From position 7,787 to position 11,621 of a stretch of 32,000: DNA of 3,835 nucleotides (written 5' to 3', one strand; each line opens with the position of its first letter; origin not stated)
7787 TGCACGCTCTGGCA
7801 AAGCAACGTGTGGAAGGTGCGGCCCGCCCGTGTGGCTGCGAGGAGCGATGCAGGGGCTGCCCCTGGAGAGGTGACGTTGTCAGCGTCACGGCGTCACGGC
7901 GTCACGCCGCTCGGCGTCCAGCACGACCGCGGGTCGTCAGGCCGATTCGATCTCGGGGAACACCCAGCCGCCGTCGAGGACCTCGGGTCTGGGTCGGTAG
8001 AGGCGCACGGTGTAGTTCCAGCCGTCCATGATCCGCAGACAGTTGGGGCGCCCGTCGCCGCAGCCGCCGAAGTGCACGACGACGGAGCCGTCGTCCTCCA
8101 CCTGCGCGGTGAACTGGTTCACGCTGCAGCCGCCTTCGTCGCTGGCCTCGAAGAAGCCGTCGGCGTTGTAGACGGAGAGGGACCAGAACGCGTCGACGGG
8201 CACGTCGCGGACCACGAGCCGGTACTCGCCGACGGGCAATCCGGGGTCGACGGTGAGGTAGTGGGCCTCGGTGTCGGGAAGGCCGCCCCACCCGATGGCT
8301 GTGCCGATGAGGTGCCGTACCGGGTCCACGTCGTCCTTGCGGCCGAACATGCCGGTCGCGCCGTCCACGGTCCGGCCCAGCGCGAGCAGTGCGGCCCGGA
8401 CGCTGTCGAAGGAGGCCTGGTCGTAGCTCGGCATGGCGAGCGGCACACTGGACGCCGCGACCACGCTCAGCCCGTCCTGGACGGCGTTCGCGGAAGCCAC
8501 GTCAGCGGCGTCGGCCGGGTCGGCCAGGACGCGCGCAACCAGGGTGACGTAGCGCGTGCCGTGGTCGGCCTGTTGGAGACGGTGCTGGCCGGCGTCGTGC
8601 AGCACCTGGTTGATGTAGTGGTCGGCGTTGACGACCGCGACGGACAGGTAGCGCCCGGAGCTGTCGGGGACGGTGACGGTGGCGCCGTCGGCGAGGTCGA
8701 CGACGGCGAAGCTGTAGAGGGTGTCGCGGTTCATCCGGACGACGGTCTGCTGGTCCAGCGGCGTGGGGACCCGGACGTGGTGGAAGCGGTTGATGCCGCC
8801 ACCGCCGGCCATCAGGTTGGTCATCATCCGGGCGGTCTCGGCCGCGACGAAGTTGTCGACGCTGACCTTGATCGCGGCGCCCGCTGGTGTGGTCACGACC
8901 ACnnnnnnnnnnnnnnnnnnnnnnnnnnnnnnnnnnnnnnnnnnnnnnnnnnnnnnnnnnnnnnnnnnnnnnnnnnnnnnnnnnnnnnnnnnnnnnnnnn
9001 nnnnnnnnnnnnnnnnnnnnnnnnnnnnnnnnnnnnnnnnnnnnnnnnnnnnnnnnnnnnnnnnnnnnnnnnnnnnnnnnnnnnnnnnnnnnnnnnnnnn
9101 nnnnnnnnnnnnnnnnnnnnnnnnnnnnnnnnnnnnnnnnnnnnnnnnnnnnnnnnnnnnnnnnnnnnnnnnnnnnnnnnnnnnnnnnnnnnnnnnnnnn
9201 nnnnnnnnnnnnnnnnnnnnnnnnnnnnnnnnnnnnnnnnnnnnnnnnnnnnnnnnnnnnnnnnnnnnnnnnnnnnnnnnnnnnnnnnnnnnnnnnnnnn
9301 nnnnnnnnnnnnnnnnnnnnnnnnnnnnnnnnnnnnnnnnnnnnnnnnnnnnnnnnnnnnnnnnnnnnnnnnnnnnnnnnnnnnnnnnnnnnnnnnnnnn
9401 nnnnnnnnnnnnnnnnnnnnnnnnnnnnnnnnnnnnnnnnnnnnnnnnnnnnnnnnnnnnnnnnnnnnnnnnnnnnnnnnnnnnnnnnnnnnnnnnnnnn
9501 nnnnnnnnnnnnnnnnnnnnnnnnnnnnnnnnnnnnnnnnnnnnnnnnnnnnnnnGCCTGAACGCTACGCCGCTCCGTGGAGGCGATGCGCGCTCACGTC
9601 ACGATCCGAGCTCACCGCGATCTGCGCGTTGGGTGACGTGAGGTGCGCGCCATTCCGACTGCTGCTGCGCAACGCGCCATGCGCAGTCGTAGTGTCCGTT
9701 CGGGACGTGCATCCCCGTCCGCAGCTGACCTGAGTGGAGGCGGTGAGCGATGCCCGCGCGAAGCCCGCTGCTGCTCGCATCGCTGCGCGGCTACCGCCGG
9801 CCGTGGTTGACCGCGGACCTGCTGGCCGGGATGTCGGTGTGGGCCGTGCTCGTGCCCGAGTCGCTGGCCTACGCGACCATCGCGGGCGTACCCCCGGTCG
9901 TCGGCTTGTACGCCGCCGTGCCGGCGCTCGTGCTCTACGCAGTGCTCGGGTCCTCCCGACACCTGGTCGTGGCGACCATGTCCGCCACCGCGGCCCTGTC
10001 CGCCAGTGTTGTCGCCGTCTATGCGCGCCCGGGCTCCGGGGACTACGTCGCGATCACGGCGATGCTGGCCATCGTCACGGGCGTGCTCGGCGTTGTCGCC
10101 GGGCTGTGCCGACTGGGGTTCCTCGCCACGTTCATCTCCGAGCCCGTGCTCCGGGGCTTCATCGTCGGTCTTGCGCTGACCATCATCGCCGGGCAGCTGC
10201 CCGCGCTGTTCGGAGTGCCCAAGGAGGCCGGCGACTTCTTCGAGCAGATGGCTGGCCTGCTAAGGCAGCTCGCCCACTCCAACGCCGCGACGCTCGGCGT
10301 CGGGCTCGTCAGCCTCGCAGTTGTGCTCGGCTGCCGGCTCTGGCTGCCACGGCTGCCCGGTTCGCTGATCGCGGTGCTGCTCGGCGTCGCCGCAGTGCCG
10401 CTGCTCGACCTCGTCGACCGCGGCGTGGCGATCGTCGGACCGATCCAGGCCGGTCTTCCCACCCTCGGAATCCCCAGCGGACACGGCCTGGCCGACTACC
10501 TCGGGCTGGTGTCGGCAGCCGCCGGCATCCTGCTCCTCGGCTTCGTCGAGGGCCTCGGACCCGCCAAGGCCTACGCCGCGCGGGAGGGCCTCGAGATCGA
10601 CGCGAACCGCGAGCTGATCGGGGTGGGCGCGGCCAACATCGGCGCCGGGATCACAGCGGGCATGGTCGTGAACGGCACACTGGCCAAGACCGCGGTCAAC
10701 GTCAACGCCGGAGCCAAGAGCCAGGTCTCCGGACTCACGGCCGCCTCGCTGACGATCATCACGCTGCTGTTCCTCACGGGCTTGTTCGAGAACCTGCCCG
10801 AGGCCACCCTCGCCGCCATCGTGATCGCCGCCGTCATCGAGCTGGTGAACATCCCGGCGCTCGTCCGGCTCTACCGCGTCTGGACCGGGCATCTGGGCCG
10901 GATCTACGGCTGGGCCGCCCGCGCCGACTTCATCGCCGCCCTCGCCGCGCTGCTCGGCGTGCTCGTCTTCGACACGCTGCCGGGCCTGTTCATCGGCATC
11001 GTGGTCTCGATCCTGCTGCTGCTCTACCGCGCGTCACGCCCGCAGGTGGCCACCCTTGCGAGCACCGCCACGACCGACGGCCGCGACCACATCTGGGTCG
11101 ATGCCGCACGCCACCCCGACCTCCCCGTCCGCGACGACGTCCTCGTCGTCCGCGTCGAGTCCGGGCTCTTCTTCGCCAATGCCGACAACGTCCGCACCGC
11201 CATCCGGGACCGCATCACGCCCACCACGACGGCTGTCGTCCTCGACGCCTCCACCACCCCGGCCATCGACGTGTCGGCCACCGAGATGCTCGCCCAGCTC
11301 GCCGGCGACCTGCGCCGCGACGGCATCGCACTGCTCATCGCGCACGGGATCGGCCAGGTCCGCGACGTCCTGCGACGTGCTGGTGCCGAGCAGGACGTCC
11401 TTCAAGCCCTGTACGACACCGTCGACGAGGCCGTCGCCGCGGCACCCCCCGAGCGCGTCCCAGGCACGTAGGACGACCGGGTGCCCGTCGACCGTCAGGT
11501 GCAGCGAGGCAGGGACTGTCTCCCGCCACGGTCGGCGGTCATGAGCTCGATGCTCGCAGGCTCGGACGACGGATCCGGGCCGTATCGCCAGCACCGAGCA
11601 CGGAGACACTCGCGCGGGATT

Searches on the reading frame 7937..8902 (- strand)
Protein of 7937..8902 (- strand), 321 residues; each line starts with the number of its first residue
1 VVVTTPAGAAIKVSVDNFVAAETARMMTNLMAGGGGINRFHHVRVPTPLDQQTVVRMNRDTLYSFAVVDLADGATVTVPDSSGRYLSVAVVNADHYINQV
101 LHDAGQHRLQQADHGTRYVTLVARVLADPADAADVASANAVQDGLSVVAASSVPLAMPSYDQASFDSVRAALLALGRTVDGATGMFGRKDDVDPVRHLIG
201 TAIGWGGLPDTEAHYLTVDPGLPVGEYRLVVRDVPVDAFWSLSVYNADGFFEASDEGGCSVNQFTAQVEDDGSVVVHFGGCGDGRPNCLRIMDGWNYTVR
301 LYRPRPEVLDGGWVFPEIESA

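Call 9: search_protein_families(library=pfam, proteins=[window:7937-8902:-], max_evalue=0.01)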
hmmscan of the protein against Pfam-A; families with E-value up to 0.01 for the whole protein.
window:7937-8902:- (321 aa): 2 families
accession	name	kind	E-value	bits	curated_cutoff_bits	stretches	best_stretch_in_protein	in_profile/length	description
PF06863.17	DUF1254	-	9.8e-14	52.1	22.2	1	37-94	1-59/133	Protein of unknown function (DUF1254)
PF06742.16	DUF1214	-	8.3e-10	39.6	25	1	226-305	21-111/112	Protein of unknown function (DUF1214)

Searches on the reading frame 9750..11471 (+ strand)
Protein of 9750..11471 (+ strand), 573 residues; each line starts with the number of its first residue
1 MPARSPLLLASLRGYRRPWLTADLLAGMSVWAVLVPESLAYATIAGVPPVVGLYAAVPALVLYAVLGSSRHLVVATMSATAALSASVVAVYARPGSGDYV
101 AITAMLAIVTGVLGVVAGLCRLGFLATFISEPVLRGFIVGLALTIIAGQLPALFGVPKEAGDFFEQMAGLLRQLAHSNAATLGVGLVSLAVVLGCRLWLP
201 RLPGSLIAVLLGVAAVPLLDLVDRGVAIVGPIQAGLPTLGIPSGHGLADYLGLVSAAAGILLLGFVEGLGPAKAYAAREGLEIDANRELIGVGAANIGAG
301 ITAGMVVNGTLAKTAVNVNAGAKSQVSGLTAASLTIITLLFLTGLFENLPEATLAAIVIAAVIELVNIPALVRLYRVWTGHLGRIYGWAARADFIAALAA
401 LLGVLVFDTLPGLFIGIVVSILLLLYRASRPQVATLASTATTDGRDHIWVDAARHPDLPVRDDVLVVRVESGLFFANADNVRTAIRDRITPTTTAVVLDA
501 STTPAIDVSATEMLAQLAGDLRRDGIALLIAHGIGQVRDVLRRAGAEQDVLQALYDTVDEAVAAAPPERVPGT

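Call 9: search_protein_families(library=pfam, proteins=[window:9750-11471:+], max_evalue=0.01)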
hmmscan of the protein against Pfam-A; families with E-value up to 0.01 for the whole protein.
window:9750-11471:+ (573 aa): 3 families
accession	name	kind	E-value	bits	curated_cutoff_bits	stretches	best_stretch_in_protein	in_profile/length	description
PF00916.26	Sulfate_transp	-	4.3e-83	279.6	23.2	1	20-377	1-369/380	Sulfate permease family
PF01740.26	STAS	-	4.4e-17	62.2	22.6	1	456-561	2-106/106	STAS domain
PF13466.11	STAS_2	-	0.00024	21.7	29.2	1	475-545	9-78/80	STAS domain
